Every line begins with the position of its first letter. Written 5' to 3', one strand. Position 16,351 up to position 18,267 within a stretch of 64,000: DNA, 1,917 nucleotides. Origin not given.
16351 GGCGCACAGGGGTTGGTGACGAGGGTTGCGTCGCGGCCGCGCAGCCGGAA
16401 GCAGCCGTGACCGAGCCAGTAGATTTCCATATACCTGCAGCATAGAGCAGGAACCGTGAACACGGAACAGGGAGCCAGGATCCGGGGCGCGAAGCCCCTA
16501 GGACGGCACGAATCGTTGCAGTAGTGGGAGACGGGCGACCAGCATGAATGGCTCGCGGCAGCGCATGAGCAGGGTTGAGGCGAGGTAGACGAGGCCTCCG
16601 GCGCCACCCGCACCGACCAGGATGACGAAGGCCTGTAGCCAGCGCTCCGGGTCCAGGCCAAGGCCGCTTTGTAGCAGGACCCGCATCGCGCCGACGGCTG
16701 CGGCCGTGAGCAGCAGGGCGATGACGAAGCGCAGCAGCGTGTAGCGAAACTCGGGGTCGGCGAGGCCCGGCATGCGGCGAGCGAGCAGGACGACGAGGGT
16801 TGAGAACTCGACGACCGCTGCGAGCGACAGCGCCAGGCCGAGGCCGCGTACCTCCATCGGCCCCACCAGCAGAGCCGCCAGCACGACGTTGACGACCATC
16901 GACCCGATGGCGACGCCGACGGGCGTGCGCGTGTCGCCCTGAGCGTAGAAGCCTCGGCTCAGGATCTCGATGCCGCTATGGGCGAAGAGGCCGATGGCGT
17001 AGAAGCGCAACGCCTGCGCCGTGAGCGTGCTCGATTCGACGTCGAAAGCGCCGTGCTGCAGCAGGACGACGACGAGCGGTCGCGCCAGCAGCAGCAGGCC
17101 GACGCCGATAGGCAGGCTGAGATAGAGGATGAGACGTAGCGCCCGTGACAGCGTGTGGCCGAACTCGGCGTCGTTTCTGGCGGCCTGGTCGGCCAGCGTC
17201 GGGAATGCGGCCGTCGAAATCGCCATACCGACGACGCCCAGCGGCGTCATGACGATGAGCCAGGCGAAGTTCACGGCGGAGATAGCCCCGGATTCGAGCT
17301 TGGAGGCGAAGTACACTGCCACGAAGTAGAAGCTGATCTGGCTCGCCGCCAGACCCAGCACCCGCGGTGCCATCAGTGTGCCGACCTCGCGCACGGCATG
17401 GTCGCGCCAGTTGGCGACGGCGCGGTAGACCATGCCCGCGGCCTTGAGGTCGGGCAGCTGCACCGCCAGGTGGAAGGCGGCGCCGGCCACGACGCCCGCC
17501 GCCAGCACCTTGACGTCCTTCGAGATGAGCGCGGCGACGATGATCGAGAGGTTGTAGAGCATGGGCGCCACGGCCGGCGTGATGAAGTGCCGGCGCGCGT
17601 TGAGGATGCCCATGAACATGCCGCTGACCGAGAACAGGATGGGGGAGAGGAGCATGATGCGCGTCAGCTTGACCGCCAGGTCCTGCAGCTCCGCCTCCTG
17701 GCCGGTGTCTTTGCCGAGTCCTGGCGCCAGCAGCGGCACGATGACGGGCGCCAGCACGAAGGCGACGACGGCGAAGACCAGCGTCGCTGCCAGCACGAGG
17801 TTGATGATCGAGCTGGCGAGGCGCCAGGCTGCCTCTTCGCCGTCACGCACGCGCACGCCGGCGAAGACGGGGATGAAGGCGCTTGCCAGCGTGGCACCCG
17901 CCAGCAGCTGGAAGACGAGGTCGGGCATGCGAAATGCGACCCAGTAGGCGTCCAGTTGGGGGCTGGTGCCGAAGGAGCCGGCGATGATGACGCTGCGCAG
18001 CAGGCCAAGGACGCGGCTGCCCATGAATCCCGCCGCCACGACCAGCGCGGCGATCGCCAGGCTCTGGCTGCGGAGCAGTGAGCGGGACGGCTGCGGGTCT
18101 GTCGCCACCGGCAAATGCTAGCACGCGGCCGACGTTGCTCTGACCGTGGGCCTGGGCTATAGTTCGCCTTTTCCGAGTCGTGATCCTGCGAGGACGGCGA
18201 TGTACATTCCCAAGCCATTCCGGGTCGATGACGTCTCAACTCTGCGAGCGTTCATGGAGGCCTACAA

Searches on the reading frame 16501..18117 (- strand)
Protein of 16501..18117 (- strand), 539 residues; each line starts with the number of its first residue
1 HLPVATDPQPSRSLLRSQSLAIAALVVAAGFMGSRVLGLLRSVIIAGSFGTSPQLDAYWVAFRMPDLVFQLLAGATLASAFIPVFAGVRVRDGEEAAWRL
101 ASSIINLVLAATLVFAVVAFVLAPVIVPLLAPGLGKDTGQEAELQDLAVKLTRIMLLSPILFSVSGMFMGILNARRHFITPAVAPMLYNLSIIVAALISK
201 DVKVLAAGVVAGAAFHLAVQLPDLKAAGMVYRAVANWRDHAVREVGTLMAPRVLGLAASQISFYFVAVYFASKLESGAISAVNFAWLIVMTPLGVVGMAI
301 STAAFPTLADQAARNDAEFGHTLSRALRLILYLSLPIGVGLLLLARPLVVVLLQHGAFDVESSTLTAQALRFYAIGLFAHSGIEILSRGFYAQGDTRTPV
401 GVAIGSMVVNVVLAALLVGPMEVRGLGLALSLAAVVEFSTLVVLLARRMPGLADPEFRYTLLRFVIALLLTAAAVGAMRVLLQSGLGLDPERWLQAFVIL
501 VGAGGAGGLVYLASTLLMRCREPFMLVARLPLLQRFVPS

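Call 39: search_protein_families(library=pfam, proteins=[window:16501-18117:-], max_evalue=0.00001)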
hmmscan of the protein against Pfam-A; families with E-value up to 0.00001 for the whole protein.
window:16501-18117:- (539 aa): 3 families
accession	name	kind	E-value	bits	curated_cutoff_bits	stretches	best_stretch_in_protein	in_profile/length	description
PF03023.19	MurJ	-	6.6e-101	338.6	27.4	1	45-483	1-437/451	Lipid II flippase MurJ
PF01554.23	MatE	-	8.6e-14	52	24.9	1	259-415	8-160/161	MatE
PF13440.11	Polysacc_synt_3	-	3.8e-07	30.1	23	0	187-353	124-284/293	Polysaccharide biosynthesis protein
